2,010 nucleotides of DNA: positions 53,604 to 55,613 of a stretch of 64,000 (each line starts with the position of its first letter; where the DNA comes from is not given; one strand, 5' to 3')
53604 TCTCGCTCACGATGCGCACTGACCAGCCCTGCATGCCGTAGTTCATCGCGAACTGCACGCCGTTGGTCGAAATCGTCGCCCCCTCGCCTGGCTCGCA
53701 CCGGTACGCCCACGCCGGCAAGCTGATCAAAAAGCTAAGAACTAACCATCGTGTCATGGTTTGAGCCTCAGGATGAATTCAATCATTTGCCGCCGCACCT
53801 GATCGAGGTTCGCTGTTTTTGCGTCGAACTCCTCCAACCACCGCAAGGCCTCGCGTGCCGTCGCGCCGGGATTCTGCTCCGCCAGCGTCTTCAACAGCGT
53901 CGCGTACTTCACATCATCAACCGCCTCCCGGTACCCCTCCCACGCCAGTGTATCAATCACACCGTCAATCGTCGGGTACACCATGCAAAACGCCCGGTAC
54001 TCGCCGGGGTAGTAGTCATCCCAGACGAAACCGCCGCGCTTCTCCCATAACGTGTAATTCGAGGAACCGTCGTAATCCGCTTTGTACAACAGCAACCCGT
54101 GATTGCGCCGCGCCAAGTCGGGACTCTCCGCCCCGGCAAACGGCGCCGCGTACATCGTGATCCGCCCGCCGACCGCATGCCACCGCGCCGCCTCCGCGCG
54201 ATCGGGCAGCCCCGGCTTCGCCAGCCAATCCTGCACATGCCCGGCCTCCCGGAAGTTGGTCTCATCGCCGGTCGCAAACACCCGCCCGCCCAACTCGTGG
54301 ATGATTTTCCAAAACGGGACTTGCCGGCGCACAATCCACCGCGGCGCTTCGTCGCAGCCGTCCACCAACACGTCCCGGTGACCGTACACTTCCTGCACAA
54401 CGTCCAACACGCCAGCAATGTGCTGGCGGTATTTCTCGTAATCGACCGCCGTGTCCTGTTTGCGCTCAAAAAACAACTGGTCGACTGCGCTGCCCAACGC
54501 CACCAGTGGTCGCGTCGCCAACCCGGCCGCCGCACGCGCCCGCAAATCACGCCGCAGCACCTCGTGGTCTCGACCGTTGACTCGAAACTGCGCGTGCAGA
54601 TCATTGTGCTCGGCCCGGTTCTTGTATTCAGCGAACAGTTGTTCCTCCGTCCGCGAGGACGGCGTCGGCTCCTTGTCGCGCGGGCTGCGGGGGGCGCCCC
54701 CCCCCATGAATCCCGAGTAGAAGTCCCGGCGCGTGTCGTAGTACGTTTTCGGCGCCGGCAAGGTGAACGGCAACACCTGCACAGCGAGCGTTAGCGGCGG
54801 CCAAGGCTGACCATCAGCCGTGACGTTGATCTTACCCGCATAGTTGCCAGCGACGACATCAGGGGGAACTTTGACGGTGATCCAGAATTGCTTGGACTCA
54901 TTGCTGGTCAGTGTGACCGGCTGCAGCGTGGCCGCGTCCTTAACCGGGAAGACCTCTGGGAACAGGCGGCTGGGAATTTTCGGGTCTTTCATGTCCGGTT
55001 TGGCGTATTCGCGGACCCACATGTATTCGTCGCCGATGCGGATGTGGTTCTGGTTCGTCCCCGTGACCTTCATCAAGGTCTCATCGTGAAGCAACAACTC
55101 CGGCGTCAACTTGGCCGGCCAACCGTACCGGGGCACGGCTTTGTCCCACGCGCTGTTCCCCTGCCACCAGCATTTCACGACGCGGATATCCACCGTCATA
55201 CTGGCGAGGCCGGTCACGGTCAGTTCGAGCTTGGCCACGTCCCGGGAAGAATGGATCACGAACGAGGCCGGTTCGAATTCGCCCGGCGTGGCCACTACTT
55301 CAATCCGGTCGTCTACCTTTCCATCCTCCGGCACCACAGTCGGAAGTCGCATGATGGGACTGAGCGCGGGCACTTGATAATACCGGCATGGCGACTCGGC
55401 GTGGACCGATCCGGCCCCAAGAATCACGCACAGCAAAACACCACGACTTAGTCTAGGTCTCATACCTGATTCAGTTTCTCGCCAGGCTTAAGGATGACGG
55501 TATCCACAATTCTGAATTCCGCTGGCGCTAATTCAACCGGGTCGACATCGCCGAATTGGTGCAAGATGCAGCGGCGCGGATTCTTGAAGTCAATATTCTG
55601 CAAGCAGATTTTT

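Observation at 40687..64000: Putative GalNAc/galactose-containing glycan and amino-sugar utilisation island with several unclassifiable enzymes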

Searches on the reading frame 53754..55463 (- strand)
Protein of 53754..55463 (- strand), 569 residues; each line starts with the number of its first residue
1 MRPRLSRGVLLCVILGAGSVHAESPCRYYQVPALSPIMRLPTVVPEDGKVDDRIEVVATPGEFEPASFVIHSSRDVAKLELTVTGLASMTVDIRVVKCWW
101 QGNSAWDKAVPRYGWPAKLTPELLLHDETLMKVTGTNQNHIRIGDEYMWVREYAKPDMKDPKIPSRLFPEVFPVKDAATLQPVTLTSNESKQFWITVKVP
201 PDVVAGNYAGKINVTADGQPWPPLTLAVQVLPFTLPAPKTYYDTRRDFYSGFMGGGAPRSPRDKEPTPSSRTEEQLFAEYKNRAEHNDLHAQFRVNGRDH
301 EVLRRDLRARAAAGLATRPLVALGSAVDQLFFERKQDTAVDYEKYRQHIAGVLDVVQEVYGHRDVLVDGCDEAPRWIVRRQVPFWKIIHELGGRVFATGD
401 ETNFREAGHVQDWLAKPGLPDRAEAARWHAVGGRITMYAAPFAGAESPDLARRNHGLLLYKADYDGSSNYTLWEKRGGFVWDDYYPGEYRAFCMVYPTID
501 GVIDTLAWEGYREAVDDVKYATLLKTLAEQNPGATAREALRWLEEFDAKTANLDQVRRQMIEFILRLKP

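Call 4: search_protein_families(library=pfam, proteins=[window:53754-55463:-], max_evalue=0.01)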
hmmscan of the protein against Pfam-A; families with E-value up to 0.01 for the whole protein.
window:53754-55463:- (569 aa): 1 family
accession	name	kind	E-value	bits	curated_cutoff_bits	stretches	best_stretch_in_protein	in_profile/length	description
PF22680.2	Glyco_hydro_123_N_2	-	1.7e-05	25.1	27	1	165-215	96-141/142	Glycoside hydrolase 123 N-terminal domain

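Call 10: search_protein_families(library=ncbifam, proteins=[window:53754-55463:-], max_evalue=0.01)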
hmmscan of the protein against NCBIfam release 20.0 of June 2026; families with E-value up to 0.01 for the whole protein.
window:53754-55463:- (569 aa): 0 families

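Call 13: search_solved_structures(query=window:53754-55463:-, max_evalue=1)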
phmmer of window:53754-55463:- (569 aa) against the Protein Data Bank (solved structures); distinct sequences matched with E-value up to 1: 8.
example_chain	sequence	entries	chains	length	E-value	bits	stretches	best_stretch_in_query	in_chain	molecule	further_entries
5l7v_A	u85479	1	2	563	7.8e-05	24.7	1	182-241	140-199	glycoside hydrolase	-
5l7r_A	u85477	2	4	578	8.1e-05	24.6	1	182-241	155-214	glycoside hydrolase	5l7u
8k2j_A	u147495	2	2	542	0.00013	23.9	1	493-564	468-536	Oligosaccharide/Monosaccharide-releasing beta-N-acetylgalactosaminidase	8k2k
8k2f_A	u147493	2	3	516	0.0031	19.4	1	181-236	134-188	Oligosaccharide-releasing beta-N-acetylgalactosaminidase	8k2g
8k2l_A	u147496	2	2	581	0.032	16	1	494-532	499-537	Monosaccharide-releasing beta-N-acetylgalactosaminidase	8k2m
5fqe_A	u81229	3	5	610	0.066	15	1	147-239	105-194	BETA-N-ACETYLGALACTOSAMINIDASE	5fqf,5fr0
5fqg_A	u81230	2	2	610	0.066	15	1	147-239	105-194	BETA-N-ACETYLGALACTOSAMINIDASE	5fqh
5a35_A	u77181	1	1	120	0.49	12.1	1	117-204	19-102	GLYCINE CLEAVAGE SYSTEM H PROTEIN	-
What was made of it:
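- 53754..55463 (-): GH123L: exported distant GH123-type beta-N-acetylgalactosaminidase candidate, 569 aa. PDB 5L7V/5L7R, 8K2J and 8K2F hits (call 13).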

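Call 46: search_solved_structures(query=A2, max_evalue=0.01, show_alignments=2)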
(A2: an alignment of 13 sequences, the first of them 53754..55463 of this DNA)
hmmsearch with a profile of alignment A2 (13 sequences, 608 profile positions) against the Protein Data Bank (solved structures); distinct sequences matched with E-value up to 0.01: 7.
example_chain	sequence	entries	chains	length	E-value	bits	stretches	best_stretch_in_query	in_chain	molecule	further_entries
8k2f_A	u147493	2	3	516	1.1e-08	37.3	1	212-267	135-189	Oligosaccharide-releasing beta-N-acetylgalactosaminidase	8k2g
5l7v_A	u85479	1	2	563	1.8e-06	30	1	213-269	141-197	glycoside hydrolase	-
5l7r_A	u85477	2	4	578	2e-06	29.9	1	213-269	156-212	glycoside hydrolase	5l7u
8k2j_A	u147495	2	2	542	2.5e-06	29.6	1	213-266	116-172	Oligosaccharide/Monosaccharide-releasing beta-N-acetylgalactosaminidase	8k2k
5fqe_A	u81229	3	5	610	2.6e-05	26.2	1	214-288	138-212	BETA-N-ACETYLGALACTOSAMINIDASE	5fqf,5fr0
5fqg_A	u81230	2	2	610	2.7e-05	26.2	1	214-288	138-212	BETA-N-ACETYLGALACTOSAMINIDASE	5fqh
8k2l_A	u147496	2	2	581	0.00038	22.4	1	520-558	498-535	Monosaccharide-releasing beta-N-acetylgalactosaminidase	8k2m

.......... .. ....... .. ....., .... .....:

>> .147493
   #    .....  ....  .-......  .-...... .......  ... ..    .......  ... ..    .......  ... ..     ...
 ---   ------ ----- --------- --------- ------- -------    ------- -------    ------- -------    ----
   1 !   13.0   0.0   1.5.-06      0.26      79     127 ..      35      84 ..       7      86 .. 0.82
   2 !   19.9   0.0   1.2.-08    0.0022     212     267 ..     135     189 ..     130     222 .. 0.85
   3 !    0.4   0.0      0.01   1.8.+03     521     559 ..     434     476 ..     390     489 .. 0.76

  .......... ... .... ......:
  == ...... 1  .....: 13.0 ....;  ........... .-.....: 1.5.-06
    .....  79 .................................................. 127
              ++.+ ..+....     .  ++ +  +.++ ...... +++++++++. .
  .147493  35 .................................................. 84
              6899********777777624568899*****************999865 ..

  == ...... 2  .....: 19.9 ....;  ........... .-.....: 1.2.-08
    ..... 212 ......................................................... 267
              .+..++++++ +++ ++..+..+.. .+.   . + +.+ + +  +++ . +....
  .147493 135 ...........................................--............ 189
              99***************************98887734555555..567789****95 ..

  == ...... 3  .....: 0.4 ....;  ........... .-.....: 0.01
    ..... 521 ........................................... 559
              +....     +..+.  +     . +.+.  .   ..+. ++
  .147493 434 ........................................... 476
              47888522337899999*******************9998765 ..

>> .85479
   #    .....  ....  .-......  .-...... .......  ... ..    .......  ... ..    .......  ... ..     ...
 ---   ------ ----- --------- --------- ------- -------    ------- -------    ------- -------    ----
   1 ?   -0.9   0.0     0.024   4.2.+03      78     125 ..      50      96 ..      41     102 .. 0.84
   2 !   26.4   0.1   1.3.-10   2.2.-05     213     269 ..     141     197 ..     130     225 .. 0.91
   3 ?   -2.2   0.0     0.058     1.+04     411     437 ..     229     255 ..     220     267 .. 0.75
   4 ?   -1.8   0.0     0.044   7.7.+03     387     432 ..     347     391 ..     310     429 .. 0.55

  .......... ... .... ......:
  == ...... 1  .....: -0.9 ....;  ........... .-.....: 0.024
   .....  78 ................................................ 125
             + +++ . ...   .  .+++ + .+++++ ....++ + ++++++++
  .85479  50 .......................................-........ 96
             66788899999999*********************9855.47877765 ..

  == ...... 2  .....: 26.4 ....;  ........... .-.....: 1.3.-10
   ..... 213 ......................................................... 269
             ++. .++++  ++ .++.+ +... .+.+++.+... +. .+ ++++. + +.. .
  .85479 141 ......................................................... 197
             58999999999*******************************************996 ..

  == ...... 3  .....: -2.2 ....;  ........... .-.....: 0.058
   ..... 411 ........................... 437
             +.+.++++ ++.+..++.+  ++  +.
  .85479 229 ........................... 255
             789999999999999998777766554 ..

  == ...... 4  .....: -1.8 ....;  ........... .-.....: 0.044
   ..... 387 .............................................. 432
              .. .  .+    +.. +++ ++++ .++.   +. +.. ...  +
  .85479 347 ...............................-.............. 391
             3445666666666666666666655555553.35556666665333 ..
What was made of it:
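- Nearest solved GH123 relative: the family profile's best PDB match is 8K2F, deposited as an oligosaccharide-releasing beta-N-acetylgalactosaminidase (call 46).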

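Call 89: search_protein_families(library=pfam, alignment_id=A2, max_evalue=1)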
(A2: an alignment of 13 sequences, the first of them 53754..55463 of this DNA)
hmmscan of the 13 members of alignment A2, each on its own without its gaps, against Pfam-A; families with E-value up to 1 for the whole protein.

A. member 1, window:53754-55463:- (569 aa): 3 families
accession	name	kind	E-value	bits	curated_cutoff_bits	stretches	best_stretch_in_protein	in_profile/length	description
PF22680.2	Glyco_hydro_123_N_2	-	1.7e-05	25.1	27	1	165-215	96-141/142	Glycoside hydrolase 123 N-terminal domain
PF19543.5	GH123_N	-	0.03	12.6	22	1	180-230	255-305/969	Glycoside hydrolase 123, N-terminal domain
PF06030.18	WxLIP_PGBD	-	0.039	14.4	27.3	1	173-215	76-120/121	WxL Interacting Protein, peptidoglycan binding domain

B. families by the number of members that match (of 13 scanned): 5 families
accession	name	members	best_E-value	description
PF22680.2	Glyco_hydro_123_N_2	11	2.2e-10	Glycoside hydrolase 123 N-terminal domain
PF19543.5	GH123_N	8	5.4e-08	Glycoside hydrolase 123, N-terminal domain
PF06030.18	WxLIP_PGBD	3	0.02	WxL Interacting Protein, peptidoglycan binding domain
PF10633.15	NPCBM_assoc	3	0.13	NPCBM-associated, NEW3 domain of alpha-galactosidase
PF08428.16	Rib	1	0.053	Rib domain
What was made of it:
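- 53754..55463 (-): 11 of 13 relatives hit PF22680 (call 89).
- GH123L fails the Pfam cut-off for the GH123 N-domain (25.1 against 27 bits) and shows no DUF4091 hit (calls 4, 89).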
